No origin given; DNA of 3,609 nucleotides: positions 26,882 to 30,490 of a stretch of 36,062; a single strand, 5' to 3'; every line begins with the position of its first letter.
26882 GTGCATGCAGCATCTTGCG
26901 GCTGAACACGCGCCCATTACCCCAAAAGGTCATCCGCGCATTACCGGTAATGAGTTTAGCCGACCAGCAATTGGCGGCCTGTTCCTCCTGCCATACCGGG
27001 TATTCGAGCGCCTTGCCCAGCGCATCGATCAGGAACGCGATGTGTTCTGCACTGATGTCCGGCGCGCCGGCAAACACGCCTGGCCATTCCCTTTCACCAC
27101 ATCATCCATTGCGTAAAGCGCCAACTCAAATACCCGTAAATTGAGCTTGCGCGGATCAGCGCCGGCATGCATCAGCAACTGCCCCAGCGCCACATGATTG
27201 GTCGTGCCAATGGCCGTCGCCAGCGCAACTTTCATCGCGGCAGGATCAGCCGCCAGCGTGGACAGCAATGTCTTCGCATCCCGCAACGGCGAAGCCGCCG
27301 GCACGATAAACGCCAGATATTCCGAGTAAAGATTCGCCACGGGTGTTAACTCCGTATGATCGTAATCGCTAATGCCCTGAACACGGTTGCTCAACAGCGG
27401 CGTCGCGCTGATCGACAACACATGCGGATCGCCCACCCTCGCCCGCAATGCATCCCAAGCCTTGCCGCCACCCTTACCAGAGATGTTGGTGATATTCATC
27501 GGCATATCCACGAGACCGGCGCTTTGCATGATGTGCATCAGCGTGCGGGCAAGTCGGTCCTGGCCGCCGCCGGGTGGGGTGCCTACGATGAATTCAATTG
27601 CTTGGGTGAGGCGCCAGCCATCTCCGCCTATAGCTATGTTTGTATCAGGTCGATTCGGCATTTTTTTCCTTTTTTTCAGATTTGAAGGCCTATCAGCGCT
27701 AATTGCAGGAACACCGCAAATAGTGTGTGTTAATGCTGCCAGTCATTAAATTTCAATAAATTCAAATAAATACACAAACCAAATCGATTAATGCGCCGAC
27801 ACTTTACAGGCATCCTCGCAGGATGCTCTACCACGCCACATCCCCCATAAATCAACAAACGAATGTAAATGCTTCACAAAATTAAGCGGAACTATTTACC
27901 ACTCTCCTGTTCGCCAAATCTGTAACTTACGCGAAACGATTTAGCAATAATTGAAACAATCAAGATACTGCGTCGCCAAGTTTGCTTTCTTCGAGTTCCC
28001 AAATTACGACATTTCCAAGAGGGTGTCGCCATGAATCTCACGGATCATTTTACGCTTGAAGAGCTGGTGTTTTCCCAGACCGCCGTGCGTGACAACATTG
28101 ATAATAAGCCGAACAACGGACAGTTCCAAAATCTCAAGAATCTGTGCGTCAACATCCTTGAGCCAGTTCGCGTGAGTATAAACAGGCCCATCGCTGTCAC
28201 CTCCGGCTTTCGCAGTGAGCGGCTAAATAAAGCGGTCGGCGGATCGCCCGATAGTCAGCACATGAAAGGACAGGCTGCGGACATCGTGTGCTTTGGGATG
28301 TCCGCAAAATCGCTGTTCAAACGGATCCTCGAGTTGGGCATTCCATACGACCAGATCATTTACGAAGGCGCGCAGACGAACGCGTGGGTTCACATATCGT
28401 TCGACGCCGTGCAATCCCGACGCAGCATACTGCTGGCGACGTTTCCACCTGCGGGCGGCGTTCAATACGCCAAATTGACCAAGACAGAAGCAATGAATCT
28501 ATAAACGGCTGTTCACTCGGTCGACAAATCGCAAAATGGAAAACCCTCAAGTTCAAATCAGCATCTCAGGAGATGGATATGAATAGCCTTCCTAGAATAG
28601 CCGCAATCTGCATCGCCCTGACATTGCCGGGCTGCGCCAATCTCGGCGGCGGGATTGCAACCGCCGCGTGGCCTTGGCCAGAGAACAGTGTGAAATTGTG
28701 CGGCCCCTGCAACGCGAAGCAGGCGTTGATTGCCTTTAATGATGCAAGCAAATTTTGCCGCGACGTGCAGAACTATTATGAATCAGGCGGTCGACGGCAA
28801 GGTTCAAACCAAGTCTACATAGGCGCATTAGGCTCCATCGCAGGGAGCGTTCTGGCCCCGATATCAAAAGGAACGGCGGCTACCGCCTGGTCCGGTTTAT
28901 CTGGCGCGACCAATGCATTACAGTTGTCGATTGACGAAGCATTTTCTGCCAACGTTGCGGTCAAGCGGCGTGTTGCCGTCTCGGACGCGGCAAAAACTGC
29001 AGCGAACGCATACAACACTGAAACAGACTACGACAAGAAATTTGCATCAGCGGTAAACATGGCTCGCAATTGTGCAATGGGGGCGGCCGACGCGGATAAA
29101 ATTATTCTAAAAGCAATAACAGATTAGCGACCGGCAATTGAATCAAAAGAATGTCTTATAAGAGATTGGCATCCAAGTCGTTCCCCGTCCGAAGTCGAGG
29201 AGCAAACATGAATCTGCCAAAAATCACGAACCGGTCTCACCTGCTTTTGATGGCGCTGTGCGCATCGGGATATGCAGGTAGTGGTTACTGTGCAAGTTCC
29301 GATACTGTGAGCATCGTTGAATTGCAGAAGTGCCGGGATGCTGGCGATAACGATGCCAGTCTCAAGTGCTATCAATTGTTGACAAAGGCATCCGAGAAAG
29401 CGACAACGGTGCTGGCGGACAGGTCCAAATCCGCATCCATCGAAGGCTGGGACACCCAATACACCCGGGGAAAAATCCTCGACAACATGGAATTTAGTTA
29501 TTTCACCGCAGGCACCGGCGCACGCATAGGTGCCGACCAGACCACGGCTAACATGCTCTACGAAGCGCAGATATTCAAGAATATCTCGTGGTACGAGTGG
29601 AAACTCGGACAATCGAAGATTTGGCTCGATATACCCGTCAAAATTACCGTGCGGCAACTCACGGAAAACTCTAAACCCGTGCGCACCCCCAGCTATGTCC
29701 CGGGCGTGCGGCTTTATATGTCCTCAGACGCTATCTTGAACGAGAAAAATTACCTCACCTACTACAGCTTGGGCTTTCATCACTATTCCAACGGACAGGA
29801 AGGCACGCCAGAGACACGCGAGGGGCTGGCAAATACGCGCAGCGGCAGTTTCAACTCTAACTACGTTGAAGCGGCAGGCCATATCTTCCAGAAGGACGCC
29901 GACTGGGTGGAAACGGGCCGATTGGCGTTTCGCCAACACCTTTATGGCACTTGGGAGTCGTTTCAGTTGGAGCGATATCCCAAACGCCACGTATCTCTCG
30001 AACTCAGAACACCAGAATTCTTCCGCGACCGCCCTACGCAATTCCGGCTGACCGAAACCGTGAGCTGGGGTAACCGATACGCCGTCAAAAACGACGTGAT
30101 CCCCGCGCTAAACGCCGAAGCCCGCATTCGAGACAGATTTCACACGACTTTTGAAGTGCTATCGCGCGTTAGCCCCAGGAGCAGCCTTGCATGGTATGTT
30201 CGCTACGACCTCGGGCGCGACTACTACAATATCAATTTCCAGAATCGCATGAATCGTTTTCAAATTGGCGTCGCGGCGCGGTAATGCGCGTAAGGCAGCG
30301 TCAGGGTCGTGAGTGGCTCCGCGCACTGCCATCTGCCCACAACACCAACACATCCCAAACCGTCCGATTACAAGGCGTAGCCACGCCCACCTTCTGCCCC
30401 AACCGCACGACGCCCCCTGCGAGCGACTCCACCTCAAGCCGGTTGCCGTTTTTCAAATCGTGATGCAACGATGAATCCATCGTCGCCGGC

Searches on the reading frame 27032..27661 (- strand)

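Call 3: search_protein_families(library=pfam, proteins=[window:27032-27661:-], max_evalue=0.01)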
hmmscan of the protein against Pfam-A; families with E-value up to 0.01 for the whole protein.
seq(210 aa): 1 family
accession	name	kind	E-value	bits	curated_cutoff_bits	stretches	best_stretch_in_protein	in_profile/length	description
PF03401.19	TctC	-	5.4e-05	23.3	27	1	100-168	63-131/274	Tripartite tricarboxylate transporter family receptor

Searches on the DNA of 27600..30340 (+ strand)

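Call 74: search_dna_similar(query=window:27600-30340:+, collection=plasmids, mode=distant, max_rows=8)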
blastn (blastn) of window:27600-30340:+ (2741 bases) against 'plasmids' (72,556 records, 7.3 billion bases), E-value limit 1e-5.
No match.
